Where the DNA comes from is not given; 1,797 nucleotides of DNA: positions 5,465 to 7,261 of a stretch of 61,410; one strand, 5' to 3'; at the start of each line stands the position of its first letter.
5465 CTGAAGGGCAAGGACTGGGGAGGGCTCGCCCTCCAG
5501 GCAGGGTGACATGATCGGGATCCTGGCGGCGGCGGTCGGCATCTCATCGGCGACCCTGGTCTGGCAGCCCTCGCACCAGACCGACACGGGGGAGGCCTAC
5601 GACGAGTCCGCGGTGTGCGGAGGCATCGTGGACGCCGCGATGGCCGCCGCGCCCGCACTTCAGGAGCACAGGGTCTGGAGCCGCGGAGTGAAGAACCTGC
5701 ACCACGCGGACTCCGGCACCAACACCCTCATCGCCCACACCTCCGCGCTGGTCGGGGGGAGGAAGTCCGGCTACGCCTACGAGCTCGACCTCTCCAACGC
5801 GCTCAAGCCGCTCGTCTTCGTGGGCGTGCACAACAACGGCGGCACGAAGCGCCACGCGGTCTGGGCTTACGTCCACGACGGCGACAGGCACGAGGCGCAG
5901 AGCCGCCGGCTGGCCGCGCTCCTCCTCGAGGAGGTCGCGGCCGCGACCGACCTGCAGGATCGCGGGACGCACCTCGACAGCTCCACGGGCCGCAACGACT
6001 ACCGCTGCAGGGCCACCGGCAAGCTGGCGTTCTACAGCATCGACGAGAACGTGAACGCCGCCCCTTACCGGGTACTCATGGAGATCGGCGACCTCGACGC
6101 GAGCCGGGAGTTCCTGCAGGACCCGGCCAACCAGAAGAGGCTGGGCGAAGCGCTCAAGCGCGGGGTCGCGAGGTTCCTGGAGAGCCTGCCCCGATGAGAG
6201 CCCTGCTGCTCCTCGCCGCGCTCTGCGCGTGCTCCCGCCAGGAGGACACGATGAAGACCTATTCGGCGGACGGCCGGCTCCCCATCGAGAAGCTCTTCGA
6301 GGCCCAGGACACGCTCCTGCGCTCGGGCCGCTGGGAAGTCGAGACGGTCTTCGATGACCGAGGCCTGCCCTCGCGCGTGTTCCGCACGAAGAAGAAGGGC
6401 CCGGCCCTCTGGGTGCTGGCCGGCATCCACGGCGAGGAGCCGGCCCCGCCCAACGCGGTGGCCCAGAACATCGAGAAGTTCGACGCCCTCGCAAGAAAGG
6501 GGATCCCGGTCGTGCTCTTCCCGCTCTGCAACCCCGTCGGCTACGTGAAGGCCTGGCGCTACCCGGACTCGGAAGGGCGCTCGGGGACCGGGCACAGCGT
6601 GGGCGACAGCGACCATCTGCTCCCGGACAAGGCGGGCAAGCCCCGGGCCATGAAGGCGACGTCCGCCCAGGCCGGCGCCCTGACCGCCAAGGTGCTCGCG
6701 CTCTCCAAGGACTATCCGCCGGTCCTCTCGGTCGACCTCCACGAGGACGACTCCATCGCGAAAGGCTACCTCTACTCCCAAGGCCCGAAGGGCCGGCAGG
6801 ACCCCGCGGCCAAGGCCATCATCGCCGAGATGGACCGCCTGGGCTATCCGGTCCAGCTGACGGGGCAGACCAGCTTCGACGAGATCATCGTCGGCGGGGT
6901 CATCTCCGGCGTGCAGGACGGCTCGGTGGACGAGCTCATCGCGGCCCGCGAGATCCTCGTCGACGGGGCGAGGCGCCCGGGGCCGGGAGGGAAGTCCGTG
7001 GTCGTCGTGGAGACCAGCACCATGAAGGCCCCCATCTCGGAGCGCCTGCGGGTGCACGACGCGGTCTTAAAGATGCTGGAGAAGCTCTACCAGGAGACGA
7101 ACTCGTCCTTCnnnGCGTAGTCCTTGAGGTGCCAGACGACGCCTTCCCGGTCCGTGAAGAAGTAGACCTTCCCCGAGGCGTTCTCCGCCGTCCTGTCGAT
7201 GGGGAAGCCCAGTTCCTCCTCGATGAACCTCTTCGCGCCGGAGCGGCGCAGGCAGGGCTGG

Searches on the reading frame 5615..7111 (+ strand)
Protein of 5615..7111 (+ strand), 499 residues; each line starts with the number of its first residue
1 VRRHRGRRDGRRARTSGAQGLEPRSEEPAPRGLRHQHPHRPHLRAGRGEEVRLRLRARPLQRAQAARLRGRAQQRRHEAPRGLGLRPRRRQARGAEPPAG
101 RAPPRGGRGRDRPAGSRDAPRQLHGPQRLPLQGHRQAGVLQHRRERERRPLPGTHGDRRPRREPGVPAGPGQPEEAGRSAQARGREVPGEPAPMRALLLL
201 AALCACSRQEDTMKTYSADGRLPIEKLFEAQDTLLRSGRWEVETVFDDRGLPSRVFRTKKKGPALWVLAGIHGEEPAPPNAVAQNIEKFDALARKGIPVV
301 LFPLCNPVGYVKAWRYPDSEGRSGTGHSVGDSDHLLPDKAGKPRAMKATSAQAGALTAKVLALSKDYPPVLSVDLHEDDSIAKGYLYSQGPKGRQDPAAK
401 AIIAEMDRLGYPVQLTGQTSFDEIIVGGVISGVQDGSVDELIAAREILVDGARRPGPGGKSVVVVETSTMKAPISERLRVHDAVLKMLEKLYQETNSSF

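Call 63: search_protein_families(library=pfam, proteins=[window:5615-7111:+], max_evalue=0.001)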
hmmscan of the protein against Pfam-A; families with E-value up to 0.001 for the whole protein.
window:5615-7111:+ (499 aa): 1 family
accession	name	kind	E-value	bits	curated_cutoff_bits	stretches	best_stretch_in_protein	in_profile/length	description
PF24827.1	AstE_AspA_cat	-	7.7e-06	26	25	1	262-318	2-57/192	Succinylglutamate desuccinylase/Aspartoacylase catalytic domain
